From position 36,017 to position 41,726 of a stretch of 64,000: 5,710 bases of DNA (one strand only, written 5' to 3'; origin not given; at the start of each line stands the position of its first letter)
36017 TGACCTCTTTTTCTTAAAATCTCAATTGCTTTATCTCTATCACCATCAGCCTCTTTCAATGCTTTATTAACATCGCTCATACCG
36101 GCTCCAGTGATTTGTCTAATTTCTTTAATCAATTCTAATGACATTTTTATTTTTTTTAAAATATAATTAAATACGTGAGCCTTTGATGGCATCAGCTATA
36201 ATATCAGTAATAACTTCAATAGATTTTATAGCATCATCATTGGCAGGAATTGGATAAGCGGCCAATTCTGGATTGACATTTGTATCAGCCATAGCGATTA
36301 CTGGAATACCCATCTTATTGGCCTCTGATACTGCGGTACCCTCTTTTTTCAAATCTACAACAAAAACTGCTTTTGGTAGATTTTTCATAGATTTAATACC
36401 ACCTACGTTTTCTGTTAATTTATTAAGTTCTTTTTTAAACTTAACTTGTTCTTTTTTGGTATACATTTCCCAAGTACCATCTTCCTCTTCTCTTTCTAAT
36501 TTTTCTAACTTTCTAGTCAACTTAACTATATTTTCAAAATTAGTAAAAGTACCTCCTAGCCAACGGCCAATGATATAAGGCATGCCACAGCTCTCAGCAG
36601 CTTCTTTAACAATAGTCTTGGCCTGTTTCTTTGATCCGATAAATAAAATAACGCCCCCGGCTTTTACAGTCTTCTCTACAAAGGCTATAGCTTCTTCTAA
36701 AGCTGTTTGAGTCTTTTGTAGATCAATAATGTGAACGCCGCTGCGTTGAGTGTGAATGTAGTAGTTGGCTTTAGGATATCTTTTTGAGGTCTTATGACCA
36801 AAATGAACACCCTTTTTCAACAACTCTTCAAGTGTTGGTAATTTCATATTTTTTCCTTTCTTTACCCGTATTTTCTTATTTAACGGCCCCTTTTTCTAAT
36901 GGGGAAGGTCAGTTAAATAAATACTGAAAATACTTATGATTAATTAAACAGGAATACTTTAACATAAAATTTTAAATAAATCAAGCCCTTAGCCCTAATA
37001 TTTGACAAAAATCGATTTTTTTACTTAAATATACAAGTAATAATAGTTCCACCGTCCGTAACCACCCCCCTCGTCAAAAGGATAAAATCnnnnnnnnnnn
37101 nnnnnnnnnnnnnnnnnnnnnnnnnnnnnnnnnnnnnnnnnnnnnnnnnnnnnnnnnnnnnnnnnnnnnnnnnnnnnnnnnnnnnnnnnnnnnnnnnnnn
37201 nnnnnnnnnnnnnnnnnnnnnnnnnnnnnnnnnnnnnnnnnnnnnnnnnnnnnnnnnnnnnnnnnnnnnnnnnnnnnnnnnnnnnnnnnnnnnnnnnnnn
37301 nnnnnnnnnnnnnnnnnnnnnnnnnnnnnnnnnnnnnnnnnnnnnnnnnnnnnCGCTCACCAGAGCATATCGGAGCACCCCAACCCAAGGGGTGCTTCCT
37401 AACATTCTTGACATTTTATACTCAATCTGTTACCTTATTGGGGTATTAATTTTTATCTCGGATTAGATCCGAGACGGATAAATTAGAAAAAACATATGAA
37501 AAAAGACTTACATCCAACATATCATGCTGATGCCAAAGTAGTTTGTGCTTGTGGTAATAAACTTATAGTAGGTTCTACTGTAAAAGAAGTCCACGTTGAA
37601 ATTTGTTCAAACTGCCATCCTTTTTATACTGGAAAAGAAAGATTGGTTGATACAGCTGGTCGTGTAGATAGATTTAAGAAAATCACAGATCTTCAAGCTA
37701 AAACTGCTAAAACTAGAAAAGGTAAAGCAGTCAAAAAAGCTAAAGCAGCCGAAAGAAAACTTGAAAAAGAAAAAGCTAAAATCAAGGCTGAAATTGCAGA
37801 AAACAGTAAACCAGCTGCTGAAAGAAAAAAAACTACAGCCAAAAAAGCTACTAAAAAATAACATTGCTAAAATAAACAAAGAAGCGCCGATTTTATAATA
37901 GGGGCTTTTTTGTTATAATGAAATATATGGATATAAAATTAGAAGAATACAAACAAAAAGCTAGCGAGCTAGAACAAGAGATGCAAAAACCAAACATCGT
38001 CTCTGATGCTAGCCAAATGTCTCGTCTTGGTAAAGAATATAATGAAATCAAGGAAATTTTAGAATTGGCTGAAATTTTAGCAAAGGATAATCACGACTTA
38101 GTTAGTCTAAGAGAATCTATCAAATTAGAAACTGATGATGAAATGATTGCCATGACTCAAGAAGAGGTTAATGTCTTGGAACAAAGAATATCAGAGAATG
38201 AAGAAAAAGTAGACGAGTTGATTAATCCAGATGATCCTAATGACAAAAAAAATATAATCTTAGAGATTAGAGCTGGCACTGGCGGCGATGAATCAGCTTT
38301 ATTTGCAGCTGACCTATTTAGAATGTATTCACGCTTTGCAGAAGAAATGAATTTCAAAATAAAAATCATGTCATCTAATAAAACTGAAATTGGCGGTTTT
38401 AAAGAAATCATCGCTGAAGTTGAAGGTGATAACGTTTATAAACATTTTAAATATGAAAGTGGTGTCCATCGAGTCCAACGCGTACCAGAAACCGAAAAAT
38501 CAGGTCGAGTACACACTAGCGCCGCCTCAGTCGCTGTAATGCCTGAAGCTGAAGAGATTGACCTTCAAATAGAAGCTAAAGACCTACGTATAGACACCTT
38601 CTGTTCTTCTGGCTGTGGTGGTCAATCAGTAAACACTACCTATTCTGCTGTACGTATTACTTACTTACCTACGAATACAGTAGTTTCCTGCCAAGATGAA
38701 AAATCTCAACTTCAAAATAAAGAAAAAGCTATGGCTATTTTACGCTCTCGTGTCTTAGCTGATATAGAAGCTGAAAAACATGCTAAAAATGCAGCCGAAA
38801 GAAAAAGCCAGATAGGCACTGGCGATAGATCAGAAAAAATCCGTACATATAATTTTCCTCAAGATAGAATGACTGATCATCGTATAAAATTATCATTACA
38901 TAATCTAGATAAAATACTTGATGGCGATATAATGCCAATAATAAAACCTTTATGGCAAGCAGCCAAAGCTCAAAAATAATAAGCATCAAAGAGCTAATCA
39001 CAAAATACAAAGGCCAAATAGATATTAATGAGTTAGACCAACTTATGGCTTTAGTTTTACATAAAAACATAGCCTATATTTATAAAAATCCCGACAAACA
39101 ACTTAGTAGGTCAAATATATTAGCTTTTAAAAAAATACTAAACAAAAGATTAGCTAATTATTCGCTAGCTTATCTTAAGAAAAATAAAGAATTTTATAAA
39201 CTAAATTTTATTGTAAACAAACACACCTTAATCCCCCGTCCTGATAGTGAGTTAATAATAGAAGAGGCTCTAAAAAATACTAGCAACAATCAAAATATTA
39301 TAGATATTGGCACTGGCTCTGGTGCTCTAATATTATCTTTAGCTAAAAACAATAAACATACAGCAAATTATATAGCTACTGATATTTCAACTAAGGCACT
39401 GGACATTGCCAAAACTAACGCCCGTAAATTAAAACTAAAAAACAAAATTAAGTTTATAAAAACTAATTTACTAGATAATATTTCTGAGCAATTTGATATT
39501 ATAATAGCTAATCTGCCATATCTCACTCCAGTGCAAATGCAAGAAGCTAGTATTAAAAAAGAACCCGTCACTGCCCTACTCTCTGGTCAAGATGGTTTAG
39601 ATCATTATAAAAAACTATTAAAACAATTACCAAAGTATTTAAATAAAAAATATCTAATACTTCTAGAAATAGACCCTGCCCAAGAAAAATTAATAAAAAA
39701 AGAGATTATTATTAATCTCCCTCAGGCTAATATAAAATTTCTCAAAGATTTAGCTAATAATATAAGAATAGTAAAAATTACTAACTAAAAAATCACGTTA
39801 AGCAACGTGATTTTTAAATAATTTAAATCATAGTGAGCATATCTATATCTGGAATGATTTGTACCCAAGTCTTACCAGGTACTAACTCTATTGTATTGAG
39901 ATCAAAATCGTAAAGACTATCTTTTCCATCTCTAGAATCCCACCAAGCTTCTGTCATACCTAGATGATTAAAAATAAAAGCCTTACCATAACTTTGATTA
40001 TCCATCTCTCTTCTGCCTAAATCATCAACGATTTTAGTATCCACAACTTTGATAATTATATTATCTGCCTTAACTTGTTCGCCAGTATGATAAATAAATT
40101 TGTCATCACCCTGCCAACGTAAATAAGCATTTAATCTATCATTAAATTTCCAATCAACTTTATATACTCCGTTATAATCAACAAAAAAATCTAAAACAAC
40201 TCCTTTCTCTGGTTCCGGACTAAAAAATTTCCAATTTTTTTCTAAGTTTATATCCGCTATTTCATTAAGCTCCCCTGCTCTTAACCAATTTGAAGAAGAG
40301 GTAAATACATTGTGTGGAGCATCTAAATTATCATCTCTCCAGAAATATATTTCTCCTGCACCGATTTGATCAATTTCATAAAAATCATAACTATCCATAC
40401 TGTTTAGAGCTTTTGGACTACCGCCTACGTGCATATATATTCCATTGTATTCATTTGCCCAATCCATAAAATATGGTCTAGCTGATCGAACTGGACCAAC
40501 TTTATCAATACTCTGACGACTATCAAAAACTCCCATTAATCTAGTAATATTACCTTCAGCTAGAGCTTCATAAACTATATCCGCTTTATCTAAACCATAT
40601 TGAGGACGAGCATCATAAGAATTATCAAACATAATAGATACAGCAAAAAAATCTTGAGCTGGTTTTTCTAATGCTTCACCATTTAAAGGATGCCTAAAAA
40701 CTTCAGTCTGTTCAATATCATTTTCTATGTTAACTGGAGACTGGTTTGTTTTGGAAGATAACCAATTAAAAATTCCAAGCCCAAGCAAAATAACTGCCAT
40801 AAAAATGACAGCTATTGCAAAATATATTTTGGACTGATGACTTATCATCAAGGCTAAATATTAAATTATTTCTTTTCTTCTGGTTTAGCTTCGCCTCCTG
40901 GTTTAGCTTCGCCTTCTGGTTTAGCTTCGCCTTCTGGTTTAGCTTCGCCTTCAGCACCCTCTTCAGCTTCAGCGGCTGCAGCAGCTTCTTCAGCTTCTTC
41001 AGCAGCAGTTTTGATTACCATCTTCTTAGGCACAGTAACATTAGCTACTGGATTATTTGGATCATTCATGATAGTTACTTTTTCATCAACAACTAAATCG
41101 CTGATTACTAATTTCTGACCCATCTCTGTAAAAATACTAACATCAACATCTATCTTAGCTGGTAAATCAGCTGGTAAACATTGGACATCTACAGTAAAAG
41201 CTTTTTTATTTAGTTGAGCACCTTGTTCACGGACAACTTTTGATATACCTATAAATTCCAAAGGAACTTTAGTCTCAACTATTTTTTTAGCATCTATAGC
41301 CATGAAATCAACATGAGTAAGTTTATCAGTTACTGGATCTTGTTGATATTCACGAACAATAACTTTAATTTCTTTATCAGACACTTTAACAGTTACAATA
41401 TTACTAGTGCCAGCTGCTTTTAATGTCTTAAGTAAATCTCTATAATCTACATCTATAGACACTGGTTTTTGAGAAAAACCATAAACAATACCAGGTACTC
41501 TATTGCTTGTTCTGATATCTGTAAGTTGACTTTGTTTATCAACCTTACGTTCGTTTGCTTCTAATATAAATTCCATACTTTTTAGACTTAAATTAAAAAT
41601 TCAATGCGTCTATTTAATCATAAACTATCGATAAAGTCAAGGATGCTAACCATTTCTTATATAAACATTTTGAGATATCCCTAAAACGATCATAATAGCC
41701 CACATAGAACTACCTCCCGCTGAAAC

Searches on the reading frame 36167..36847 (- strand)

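Call 31: search_protein_families(library=pfam, proteins=[window:36167-36847:-], max_evalue=0.0001)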
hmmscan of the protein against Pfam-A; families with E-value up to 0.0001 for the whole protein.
window:36167-36847:- (226 aa): 1 family
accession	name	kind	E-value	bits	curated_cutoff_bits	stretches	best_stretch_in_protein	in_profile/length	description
PF00318.25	Ribosomal_S2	-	1.8e-84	282.8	26.1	1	9-222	1-214/216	Ribosomal protein S2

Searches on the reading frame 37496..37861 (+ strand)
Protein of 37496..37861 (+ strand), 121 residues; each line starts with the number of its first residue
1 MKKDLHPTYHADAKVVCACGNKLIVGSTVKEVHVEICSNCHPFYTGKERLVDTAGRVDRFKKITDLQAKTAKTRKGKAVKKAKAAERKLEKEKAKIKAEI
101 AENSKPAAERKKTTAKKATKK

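Call 31: search_protein_families(library=pfam, proteins=[window:37496-37861:+], max_evalue=0.0001)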
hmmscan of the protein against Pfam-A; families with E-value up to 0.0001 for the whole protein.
window:37496-37861:+ (121 aa): 1 family
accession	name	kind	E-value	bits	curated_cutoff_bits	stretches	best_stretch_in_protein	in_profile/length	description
PF01197.23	Ribosomal_L31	-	8.2e-29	100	27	1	1-62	1-62/65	Ribosomal protein L31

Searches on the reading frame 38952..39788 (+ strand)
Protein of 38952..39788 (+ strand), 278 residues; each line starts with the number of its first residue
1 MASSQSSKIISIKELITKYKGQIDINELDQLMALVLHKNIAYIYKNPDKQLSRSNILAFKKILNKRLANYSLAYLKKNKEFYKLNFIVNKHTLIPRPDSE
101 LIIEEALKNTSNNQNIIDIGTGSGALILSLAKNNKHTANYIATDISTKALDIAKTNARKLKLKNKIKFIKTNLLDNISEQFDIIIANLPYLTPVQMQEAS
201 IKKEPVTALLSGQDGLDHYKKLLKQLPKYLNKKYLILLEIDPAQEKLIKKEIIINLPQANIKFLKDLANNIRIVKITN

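Call 32: search_protein_families(library=pfam, proteins=[window:38952-39788:+], max_evalue=0.0001)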
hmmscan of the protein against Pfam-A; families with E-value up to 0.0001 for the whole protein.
window:38952-39788:+ (278 aa): 12 families
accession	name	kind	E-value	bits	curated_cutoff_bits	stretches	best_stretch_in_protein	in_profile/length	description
PF05175.20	MTS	-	8.3e-15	55.3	23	1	101-196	22-114/170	Methyltransferase small domain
PF13847.12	Methyltransf_31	-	1.4e-13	51.2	27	1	112-231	3-102/145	Methyltransferase domain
PF06325.19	PrmA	-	2.1e-11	44.3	22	1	110-188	159-234/296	Ribosomal protein L11 methyltransferase (PrmA)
PF13649.12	Methyltransf_25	-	1.5e-10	42.1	27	1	116-197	1-83/97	Methyltransferase domain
PF08242.18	Methyltransf_12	-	1.8e-09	38.6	30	1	117-187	1-72/98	Methyltransferase domain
PF01170.24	UPF0020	-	2.7e-08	34.2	22.3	1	126-198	65-139/197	RMKL-like, methyltransferase domain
PF12847.13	Methyltransf_18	-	3e-08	34.3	27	1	108-185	10-87/151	Methyltransferase domain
PF08241.18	Methyltransf_11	-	1.8e-07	32.2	21.2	1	117-187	1-67/95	Methyltransferase domain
PF02390.23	Methyltransf_4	-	8.1e-06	25.8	24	1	114-181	3-68/173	Putative methyltransferase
PF05971.18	Methyltransf_10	-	3.5e-05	23.8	23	1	103-194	93-191/299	RNA methyltransferase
PF01209.24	Ubie_methyltran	-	6.4e-05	22.9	20.1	0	107-184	42-120/233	ubiE/COQ5 methyltransferase family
PF13679.12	Methyltransf_32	-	9.7e-05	22.8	27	0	103-178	13-94/143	Methyltransferase domain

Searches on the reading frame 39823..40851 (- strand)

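Call 32: search_protein_families(library=pfam, proteins=[window:39823-40851:-], max_evalue=0.0001)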
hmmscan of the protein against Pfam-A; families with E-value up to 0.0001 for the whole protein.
window:39823-40851:- (342 aa): 2 families
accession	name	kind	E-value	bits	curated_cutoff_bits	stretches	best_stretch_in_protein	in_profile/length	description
PF11258.13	DUF3048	-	6.2e-44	150.2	25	1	58-189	3-138/148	Protein of unknown function (DUF3048) N-terminal domain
PF17479.7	DUF3048_C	-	7.3e-16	59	25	1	225-330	4-114/114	Protein of unknown function (DUF3048) C-terminal domain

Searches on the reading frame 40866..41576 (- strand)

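Call 32: search_protein_families(library=pfam, proteins=[window:40866-41576:-], max_evalue=0.0001)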
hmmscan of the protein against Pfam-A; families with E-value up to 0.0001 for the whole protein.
window:40866-41576:- (236 aa): 2 families
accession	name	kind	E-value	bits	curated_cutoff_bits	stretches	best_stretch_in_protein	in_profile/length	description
PF01386.24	Ribosomal_L25p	-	5.5e-20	72.1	23.6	1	5-91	1-82/82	Ribosomal L25p family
PF14693.11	Ribosomal_TL5_C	-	3.8e-19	69.3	27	1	100-184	2-84/84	Ribosomal protein TL5, C-terminal domain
